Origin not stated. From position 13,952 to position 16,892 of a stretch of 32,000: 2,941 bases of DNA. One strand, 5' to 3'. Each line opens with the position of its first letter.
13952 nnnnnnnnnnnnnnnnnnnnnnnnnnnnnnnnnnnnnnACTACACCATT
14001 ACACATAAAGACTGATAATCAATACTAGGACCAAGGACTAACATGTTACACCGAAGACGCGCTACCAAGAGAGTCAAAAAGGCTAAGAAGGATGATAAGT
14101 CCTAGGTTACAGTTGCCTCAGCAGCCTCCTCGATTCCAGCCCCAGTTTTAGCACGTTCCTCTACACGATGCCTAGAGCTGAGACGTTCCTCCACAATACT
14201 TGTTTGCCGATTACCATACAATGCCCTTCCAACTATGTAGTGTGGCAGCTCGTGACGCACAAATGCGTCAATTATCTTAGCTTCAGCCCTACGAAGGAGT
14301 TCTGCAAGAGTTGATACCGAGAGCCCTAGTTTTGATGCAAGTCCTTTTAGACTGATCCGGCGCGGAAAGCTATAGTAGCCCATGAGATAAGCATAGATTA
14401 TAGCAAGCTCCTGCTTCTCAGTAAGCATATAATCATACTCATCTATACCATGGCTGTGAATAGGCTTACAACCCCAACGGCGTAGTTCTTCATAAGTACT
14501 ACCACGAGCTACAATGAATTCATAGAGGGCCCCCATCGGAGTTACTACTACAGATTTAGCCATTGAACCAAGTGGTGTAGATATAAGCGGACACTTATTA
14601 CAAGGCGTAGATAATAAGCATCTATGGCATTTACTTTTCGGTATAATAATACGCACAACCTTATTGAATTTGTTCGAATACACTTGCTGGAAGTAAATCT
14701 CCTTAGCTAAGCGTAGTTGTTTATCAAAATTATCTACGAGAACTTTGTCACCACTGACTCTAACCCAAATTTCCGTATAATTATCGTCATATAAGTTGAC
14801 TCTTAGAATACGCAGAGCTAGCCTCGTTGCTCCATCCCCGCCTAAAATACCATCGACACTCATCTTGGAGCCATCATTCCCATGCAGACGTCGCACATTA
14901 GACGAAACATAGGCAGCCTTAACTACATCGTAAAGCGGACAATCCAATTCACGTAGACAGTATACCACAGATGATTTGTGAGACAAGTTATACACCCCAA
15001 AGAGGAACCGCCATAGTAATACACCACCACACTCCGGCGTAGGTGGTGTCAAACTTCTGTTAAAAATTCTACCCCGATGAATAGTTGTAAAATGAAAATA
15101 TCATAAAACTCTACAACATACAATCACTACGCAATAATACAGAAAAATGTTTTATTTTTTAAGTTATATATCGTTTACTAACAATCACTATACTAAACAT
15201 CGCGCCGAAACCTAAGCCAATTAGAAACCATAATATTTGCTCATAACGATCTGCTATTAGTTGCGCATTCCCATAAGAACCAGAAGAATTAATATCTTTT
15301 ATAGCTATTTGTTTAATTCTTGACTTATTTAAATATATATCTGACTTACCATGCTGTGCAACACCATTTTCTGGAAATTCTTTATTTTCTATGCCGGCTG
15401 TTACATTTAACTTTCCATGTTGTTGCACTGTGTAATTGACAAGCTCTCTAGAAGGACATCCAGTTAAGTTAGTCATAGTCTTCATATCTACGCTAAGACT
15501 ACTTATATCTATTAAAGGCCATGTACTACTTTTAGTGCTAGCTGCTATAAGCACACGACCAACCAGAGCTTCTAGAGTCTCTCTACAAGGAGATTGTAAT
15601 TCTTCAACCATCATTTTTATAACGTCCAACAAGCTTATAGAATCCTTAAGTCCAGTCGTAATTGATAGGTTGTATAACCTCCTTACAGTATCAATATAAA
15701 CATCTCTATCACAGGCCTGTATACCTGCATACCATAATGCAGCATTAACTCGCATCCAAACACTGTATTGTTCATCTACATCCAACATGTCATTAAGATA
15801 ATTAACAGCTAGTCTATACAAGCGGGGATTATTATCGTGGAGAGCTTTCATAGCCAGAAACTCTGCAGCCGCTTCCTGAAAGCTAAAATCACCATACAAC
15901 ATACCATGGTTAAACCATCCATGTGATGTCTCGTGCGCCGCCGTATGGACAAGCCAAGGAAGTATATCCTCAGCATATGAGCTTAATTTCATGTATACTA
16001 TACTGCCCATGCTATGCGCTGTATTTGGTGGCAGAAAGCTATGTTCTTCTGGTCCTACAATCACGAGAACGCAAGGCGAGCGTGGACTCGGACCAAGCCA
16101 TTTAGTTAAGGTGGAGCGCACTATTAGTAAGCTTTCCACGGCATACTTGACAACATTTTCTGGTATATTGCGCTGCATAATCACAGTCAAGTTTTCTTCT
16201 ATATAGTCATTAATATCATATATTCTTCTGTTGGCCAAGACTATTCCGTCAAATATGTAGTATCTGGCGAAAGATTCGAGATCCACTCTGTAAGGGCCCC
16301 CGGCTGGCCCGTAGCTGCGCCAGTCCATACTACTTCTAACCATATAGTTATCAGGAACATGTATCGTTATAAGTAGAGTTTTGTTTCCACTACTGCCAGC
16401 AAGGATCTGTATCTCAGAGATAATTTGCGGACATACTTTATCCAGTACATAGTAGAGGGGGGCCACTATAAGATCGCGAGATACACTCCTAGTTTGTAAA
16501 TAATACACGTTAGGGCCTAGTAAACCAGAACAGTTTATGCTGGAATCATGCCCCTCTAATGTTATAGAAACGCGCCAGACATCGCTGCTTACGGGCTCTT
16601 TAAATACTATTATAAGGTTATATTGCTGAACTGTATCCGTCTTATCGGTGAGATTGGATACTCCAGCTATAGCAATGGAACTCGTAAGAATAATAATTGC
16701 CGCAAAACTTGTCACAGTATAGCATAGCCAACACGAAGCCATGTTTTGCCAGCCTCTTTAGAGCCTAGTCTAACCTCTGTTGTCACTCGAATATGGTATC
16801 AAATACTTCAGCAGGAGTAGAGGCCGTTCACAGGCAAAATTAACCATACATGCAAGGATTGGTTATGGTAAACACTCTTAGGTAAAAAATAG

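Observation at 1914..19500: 17.6-kb single-strand c-type cytochrome island: candidate Nrf-like respiratory system with an HAO-family octahaem as terminal enzyme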

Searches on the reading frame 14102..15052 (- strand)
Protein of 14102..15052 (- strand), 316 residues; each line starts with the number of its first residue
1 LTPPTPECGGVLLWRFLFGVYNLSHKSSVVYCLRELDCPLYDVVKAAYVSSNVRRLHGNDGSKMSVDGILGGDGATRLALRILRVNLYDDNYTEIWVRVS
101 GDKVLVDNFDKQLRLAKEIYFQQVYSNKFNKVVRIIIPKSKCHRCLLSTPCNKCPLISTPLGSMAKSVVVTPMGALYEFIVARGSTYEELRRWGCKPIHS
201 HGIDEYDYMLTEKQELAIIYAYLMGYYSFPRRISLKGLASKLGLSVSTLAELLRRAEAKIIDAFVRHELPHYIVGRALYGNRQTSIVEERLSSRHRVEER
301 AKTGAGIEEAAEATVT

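Call 5: search_protein_families(library=pfam, proteins=[window:14102-15052:-], max_evalue=0.01)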
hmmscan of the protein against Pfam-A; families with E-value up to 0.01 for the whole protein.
window:14102-15052:- (316 aa): 2 families
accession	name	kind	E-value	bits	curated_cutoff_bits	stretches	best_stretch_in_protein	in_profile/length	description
PF04967.18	HTH_10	-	1.5e-17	63.5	23.1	1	210-262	1-53/53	HTH DNA binding domain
PF13730.12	HTH_36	-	0.0019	18.4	25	1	217-258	8-51/55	Helix-turn-helix domain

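Call 34: search_protein_families(library=ncbifam, proteins=[window:14102-15052:-], max_evalue=0.01)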
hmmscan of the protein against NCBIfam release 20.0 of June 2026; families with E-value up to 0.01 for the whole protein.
window:14102-15052:- (316 aa): 0 families

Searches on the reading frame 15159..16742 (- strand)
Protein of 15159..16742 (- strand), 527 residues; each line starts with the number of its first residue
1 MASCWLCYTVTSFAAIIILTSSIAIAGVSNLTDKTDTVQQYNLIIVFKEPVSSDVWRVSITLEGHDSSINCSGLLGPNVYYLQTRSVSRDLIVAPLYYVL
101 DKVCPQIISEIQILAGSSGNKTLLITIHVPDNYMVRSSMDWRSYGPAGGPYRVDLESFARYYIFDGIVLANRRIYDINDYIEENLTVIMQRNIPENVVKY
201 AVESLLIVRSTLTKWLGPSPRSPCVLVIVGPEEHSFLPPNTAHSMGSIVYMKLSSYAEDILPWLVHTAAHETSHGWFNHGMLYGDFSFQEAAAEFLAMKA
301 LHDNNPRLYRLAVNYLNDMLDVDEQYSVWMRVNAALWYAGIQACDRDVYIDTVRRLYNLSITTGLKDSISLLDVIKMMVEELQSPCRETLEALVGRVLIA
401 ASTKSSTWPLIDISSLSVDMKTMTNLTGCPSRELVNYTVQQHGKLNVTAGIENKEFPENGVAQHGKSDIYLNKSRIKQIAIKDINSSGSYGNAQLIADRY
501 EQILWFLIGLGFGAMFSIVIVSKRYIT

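Call 5: search_protein_families(library=pfam, proteins=[window:15159-16742:-], max_evalue=0.01)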
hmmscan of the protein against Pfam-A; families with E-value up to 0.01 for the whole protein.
window:15159-16742:- (527 aa): 0 families

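Call 34: search_protein_families(library=ncbifam, proteins=[window:15159-16742:-], max_evalue=0.01)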
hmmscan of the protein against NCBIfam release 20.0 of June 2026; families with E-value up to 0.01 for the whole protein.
window:15159-16742:- (527 aa): 0 families

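Call 38: search_protein_families(library=pfam, proteins=[window:15159-16742:-], max_evalue=10)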
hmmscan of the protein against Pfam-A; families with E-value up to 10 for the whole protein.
window:15159-16742:- (527 aa): 0 families

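Call 41: find_homologous_proteins(query=window:15159-16742:-, max_evalue=0.001)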
Query window:15159-16742:- (527 aa): 16 proteins with E <= 0.001 among 8000 candidates.
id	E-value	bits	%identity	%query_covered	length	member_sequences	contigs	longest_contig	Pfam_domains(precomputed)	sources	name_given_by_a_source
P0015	0.0e+0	1096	92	100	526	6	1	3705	-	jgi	-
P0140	0.0e+0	1057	89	100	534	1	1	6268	-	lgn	-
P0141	2.1e-146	507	53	78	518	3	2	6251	-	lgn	-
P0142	1.5e-145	504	47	97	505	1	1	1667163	-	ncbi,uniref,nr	ncbi:hypothetical protein [Hyperthermus butylicus]|uniref:Peptidase M1 membrane alanine aminopeptida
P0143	9.6e-143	495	54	75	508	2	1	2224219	-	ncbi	ncbi:hypothetical protein [Pyrodictium abyssi]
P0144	2.7e-142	493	52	78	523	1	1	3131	-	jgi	-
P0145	6.0e-140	485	52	78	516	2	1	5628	-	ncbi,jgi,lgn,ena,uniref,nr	ncbi:MAG TPA: hypothetical protein EYH50_00630 [Pyrodictium delaneyi]|uniref:Peptidase M1 membrane a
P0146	1.5e-125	438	50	71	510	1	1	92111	-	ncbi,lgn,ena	-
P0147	3.5e-117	410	43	81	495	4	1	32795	-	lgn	-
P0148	2.2e-115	404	45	81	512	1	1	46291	-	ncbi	-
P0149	1.1e-73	267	39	67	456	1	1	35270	-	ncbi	-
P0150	2.2e-64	236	38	69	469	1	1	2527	-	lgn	-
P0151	1.5e-62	230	39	61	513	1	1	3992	-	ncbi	-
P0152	1.3e-59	220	32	81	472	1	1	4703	-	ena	-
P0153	1.7e-55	207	33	78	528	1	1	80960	-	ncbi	-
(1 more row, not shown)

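Call 56: predict_structure(alignment_id=A2)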
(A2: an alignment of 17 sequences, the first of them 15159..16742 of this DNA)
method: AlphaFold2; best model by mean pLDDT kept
length: 527 residues; sequences in the alignment: 17
mean_pLDDT: 80.4   pTM: 0.72
mean pLDDT of the five models: 80.4, 78.7, 78.6, 78.3, 75.5
residues with pLDDT >= 90: 326; 70-90: 75; 50-70: 31; < 50: 95
segments of 3 or more residues with pLDDT < 50: 25-36, 421-499
pLDDT, mean of each block of 10 residues (from residue 1): 54 67 48 55 97 97 90 96 94 97 95 86 96 96 93 93 94 98 97 95 98 97 97 94 96 93 98 93 90 97 98 94 87 97 95 95 83 94 91 92 89 80 38 29 29 28 26 27 28 42 79 80 56
secondary structure, 60 per line:
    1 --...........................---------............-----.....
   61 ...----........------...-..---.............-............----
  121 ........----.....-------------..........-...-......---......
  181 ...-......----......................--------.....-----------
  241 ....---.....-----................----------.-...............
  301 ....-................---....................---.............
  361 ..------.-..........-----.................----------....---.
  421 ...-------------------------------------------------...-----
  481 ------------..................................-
elements in order: H3-29 E39-50 E56-63 E68-75 E91-95 H96-103 H105-116 E121-128 E133-137 E151-154 H155-160 E166-171 E175-180 E185-190 H195-216 E225-229 E241-244 E248-252 H258-273 H286-304 H306-321 H325-344 H348-362 H371-380 H386-402 H413-416 H420-423 H493-526

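Call 59: fold_search(model_id=the predicted structure, library=pdb)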
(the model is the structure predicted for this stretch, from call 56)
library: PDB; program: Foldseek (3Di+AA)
matches with E <= 10: 432; with E <= 0.001: 89
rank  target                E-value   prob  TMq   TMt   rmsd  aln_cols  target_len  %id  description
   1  6kp1_A                1.5e-08  1.00  0.37  0.43   8.2       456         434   13  Crystal structure of two domain M1 zinc metallopeptidase E323A mutant bound to L-methionine amino acid (released 2020-06-24)
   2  9gjn_A                2.8e-08  1.00  0.32  0.22  13.8       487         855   10  ERAP1 in complex with 1-[2-(3-oxo-3,4-dihydro-2H-1,4-benzothiazin-4-yl)acetamido]cyclohexane-1-carboxylic acid (released 2025-01-22)
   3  9gjn_B                3.7e-08  1.00  0.36  0.24  10.4       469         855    9  ERAP1 in complex with 1-[2-(3-oxo-3,4-dihydro-2H-1,4-benzothiazin-4-yl)acetamido]cyclohexane-1-carboxylic acid (released 2025-01-22)
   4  3mdj_B                4.1e-08  1.00  0.42  0.29   7.4       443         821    9  ER Aminopeptidase, ERAP1, Bound to the Zinc Aminopeptidase Inhibitor, Bestatin (released 2011-03-30)
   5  3mdj_C                4.1e-08  1.00  0.41  0.28   7.9       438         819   10  ER Aminopeptidase, ERAP1, Bound to the Zinc Aminopeptidase Inhibitor, Bestatin (released 2011-03-30)
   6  6mgq_B                4.3e-08  1.00  0.43  0.28   8.0       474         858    9  ERAP1 in the open conformation bound to 10mer phosphinic inhibitor DG014 (released 2019-12-18)
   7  3mdj_A                4.5e-08  1.00  0.42  0.29   8.0       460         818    9  ER Aminopeptidase, ERAP1, Bound to the Zinc Aminopeptidase Inhibitor, Bestatin (released 2011-03-30)
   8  6t6r                  4.5e-08  1.00  0.33  0.22  13.4       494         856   10  Human endoplasmic reticulum aminopeptidase 1 (ERAP1) in complex with (4aR,5S,6R,8S,8aR)-5-(2-(Furan-3-yl)ethyl)-8-hydrox (released 2020-03-18)
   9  9gk6                  4.8e-08  1.00  0.32  0.22  13.8       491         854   10  ERAP1 in complex with 1-[2-(6-chloro-3-oxo-3,4-dihydro-2H-1,4-benzothiazin-4-yl)acetamido]cyclohexane-1-carboxylic acid (released 2025-01-22)
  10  5cu5_A                5.3e-08  1.00  0.41  0.26   8.3       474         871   10  Crystal structure of ERAP2 without catalytic Zn(II) atom (released 2015-09-23)
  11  9gke                  5.3e-08  1.00  0.34  0.22  13.4       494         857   10  ERAP1 in complex with 1-[2-(2-oxo-5-phenyl-2,3-dihydro-1,3-benzothiazol-3-yl)acetamido]cyclohexane-1-carboxylic acid (released 2025-01-22)
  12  3qnf_B                5.6e-08  1.00  0.42  0.29   8.0       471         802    9  Crystal structure of the open state of human endoplasmic reticulum aminopeptidase 1 ERAP1 (released 2011-02-23)
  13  6mgq_A                5.9e-08  1.00  0.42  0.28   8.3       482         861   10  ERAP1 in the open conformation bound to 10mer phosphinic inhibitor DG014 (released 2019-12-18)
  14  9gjs                  7.7e-08  1.00  0.33  0.22  13.4       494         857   10  ERAP1 in complex with 1-[2-(6-bromo-3-oxo-3,4-dihydro-2H-1,4-benzoxazin-4-yl)acetamido]-4,4-difluorocyclohexane-1-carbox (released 2025-01-22)
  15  3qnf_A                8.1e-08  1.00  0.41  0.33   8.3       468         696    8  Crystal structure of the open state of human endoplasmic reticulum aminopeptidase 1 ERAP1 (released 2011-02-23)
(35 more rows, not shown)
